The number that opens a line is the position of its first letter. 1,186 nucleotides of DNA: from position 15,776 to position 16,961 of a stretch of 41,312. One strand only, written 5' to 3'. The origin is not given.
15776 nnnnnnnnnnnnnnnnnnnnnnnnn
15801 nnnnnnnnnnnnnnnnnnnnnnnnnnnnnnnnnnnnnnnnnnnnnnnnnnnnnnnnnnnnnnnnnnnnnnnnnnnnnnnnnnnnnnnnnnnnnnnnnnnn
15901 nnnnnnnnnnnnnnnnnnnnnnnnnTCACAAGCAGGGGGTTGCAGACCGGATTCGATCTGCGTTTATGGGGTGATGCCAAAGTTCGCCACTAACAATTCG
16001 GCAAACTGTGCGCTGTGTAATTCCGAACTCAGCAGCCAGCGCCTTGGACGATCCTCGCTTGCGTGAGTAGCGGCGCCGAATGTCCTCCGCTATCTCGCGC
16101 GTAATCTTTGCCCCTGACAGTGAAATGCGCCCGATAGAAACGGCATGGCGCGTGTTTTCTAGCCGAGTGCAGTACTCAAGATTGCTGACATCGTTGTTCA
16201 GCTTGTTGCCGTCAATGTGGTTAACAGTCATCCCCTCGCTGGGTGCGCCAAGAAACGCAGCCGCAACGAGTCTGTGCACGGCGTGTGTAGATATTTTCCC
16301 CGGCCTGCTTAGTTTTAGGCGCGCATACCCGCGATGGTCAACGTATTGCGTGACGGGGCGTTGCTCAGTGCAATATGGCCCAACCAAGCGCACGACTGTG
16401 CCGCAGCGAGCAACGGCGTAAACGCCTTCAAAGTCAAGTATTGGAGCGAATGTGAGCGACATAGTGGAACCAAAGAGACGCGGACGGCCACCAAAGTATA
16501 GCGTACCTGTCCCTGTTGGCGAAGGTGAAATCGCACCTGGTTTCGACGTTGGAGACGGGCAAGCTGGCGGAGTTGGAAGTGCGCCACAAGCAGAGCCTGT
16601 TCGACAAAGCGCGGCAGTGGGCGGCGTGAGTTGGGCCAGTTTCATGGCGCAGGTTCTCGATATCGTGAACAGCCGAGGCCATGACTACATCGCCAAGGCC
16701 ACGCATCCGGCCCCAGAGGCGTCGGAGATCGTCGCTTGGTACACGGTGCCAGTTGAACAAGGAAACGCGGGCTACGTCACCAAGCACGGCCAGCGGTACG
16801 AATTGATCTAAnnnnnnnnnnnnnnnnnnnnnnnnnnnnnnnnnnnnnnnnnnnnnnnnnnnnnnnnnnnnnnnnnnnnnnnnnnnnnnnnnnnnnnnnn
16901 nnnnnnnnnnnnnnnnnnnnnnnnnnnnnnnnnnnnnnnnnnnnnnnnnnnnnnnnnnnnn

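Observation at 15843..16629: Antisense HNH cassette carries a recoded copy of its host gene's 3' end and leaves the original 3' end orphaned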

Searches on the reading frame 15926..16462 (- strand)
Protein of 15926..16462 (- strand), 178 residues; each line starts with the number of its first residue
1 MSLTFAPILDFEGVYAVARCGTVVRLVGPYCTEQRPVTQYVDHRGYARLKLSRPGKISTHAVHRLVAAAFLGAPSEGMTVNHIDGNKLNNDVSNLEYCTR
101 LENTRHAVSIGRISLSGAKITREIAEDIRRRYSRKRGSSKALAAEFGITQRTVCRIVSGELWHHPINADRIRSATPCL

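Call 8: search_protein_families(library=phrogs, proteins=[window:15926-16462:-], max_evalue=0.01)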
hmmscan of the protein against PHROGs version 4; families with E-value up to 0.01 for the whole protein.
window:15926-16462:- (178 aa): 21 families
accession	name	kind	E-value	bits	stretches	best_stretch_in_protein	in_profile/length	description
phrog_59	-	DNA, RNA and nucleotide metabolism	3.5e-44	152.8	1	4-164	139-274/423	HNH endonuclease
phrog_959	-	DNA, RNA and nucleotide metabolism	6.8e-27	94.9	1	5-114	8-113/138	HNH endonuclease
phrog_1492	-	DNA, RNA and nucleotide metabolism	1.4e-23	84.7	1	4-112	46-164/414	HNH endonuclease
phrog_99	-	DNA, RNA and nucleotide metabolism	3.6e-13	51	1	40-107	144-205/383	HNH endonuclease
phrog_826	-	DNA, RNA and nucleotide metabolism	1.4e-11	45.5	1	38-107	89-158/281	HNH endonuclease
phrog_7545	-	DNA, RNA and nucleotide metabolism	1.8e-10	42.2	1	40-104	62-130/160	HNH endonuclease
phrog_37683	-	unknown function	3.7e-09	37.1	1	15-110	121-211/279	-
phrog_15471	-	DNA, RNA and nucleotide metabolism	7.9e-08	33.4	1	44-138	16-95/183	HNH endonuclease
phrog_30377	-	DNA, RNA and nucleotide metabolism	6.5e-07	30.4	1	60-112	10-60/82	HNH endonuclease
phrog_4578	-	DNA, RNA and nucleotide metabolism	6.1e-06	27.2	1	62-105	14-57/130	HNH endonuclease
phrog_4583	-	transcription regulation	1.7e-05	25.7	1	119-162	6-50/81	transcriptional repressor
phrog_14913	-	DNA, RNA and nucleotide metabolism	0.00011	23.3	1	60-104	40-85/149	HNH endonuclease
phrog_21964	-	DNA, RNA and nucleotide metabolism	0.00012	22.7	1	37-100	141-205/244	HNH endonuclease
phrog_10730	-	DNA, RNA and nucleotide metabolism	0.00016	22.4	1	62-114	95-148/234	HNH endonuclease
phrog_1891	-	DNA, RNA and nucleotide metabolism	0.00043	20.8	1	35-105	140-210/255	HNH endonuclease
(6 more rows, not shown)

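Call 9: search_protein_families(library=pfam, proteins=[window:15926-16462:-], max_evalue=0.01)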
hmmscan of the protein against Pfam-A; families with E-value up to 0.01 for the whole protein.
window:15926-16462:- (178 aa): 1 family
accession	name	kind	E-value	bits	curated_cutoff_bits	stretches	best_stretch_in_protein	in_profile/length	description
PF13392.12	HNH_3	-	1.5e-14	53.8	24.8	1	61-105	2-46/46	HNH endonuclease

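Call 21: find_related_loci(query=window:15926-16462:-, collection=viral_contigs, flank=4000)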
Query window:15926-16462:- (178 aa) in viral_contigs; peptide patterns used: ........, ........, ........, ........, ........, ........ (x = any residue, [..] = any of these).
184 stretches matched a pattern; 164 encode a relative of the query (tblastn E <= 1e-3); the best 80 are kept; 80 distinct loci.
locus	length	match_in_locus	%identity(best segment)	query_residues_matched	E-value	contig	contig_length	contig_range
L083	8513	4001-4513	39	5-162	9e-29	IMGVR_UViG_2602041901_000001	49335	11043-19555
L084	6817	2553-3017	36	8-164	2e-24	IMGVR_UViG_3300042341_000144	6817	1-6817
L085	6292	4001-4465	36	8-164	2e-24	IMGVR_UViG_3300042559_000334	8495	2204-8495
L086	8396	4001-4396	40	37-164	2e-23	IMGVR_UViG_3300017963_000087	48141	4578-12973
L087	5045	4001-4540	35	1-164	6e-23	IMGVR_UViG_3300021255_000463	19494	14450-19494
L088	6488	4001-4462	38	7-168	1e-22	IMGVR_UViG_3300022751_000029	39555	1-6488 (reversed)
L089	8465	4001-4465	32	4-174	2e-22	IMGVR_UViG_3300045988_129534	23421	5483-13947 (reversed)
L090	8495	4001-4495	35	5-156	1e-21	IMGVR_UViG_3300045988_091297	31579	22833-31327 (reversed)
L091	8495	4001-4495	35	5-156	1e-21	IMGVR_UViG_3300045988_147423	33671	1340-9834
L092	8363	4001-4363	42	2-111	1e-21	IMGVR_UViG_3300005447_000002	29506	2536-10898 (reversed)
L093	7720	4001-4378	38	4-119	3e-21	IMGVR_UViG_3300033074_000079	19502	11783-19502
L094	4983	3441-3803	42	2-111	6e-21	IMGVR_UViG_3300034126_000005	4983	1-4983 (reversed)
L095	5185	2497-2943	37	5-153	1e-20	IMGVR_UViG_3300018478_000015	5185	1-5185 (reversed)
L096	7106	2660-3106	37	5-153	1e-20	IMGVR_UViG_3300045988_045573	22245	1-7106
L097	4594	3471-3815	44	8-111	2e-20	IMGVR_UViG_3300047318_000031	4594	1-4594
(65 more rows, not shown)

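Call 22: find_homologous_proteins(query=window:15926-16462:-, max_evalue=1e-20)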
Query window:15926-16462:- (178 aa): 27 proteins with E <= 1e-20 among 669 candidates.
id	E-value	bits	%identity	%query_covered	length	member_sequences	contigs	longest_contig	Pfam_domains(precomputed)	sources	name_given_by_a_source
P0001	8.1e-114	395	100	100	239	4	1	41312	PF13392.13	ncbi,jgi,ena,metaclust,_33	metaclust:\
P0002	2.1e-40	157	51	90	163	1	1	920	PF07463.17,PF13392.13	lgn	-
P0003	8.0e-26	109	40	100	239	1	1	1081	PF07463.17,PF12824.14,PF13392.13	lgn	-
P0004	9.7e-25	106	40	93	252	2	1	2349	PF07463.17,PF02796.22,PF13392.13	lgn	-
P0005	4.2e-24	104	40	90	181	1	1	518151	PF07463.17,PF13392.13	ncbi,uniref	ncbi:NUMOD4 domain-containing protein [Paenibacillus sp. YIM B09110]|uniref:NUMOD4 domain-containing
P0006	7.8e-24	103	36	66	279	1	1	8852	PF07463.17,PF07453.20,PF13392.13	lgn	-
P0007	1.5e-23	102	42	92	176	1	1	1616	PF07463.17,PF13392.13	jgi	jgi:hypothetical protein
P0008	4.2e-23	100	41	63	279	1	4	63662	PF07463.17,PF13392.13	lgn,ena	-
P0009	1.6e-22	98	36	74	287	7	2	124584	PF13392.13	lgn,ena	-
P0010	2.4e-22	98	40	90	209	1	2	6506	PF07463.17,PF13392.13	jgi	jgi:hypothetical protein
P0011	2.8e-22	98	41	88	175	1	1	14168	PF07463.17,PF13392.13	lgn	-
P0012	3.0e-22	97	37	90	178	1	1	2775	PF07463.17,PF13392.13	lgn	-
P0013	4.6e-22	97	40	89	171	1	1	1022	PF07463.17,PF13392.13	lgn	-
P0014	4.6e-22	97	38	90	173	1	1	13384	PF07463.17,PF13392.13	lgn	-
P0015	6.1e-22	96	36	93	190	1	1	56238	PF07463.17,PF13392.13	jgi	jgi:hypothetical protein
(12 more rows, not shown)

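Call 23: find_encoding_contigs(protein=P0002, flank=5000)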
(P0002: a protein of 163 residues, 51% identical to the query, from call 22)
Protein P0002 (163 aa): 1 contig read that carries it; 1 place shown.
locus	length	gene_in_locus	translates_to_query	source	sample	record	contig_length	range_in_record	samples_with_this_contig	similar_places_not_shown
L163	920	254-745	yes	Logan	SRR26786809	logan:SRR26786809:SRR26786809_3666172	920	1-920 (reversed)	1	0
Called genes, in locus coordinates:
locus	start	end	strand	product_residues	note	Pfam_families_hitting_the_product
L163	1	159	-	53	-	?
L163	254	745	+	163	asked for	PF07463:NUMOD4, PF13392:HNH_3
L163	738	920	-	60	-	?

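Call 24: find_encoding_contigs(protein=P0001, flank=3000, max_places=4)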
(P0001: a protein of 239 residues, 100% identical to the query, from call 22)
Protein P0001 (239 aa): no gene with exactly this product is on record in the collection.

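Call 41: search_solved_structures(query=window:15926-16462:-, max_evalue=0.01, show_alignments=1)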
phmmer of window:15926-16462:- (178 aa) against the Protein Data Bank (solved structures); distinct sequences matched with E-value up to 0.01: 1.
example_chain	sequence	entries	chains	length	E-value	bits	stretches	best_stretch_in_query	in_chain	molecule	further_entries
1u3e_M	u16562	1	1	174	3.5e-14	56.5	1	8-165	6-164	HNH homing endonuclease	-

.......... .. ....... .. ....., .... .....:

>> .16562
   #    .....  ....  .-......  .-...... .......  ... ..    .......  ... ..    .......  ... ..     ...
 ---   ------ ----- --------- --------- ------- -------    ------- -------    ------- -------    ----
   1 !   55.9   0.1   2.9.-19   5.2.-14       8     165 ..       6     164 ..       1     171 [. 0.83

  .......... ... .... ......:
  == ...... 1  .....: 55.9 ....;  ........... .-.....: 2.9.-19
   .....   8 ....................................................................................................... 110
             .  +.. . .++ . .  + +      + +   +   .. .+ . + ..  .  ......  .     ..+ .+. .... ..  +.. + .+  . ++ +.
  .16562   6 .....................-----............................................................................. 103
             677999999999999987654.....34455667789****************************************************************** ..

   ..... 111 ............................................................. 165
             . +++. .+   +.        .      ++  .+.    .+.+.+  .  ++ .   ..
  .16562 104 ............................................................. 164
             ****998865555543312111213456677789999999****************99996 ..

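Call 60: find_encoding_contigs(protein=P0150, flank=3000)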
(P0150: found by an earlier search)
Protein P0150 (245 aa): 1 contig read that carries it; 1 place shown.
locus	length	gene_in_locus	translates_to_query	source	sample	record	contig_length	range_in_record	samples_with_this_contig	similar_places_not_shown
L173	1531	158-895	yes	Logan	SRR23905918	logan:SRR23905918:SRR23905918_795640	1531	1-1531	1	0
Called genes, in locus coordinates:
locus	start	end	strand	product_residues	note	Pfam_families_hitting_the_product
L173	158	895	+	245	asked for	PF13392:HNH_3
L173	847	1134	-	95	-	-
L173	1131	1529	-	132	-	?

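Call 61: find_encoding_contigs(protein=P0149, flank=3000)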
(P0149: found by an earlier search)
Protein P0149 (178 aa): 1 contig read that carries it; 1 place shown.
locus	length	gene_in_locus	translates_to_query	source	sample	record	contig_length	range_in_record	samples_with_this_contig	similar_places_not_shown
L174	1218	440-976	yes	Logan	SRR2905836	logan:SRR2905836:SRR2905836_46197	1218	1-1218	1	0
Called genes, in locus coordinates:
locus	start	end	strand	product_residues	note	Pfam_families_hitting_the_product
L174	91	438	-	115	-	-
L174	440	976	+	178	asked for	PF13392:HNH_3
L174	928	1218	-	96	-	?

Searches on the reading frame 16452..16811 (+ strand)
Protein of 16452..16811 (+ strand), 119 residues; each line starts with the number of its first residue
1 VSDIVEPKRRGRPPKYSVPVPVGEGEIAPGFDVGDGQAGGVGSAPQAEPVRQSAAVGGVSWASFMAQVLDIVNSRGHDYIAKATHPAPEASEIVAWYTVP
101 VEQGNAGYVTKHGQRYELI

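Call 42: search_protein_families(library=phrogs, proteins=[window:16452-16811:+], max_evalue=0.1)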
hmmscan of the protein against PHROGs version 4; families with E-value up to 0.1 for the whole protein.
window:16452-16811:+ (119 aa): 1 family
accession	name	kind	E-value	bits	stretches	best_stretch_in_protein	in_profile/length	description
phrog_32707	-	unknown function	0.092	13.9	0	71-114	62-105/105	-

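Call 64: find_homologous_proteins(query=window:16452-16811:+, max_evalue=0.001)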
Query window:16452-16811:+: 20 candidates shared short words with the query, none scored E <= 0.001.

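Call 79: search_protein_representatives(protein=window:16452-16811:+)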
Query: 119 residues. Proteins with E-value up to 0.001 (for the whole library): 30; up to 1e-10: 8; up to 1e-30: 0. The best 30 are listed.
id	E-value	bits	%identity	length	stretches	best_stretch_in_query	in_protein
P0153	2.3e-19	86.2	67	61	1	59-118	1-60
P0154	2.2e-15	73.3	44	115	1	7-114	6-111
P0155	3.6e-12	62.9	44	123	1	7-114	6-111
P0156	6.0e-12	62.2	48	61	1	60-119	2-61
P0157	2.6e-11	60.2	41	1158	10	87-116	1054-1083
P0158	3.8e-11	59.6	52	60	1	59-118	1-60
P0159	5.0e-11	59.3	37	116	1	7-115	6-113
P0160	6.2e-11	58.9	47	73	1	60-117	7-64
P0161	1.7e-08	51.1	52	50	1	70-117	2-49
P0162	4.3e-08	49.8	44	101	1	7-104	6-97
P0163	5.5e-08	49.4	43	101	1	7-101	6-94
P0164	1.9e-07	47.7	43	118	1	6-117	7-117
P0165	3.0e-07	47.0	40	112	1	6-114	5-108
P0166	3.4e-07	46.9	45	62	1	59-114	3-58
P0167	1.0e-06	45.4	33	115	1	7-115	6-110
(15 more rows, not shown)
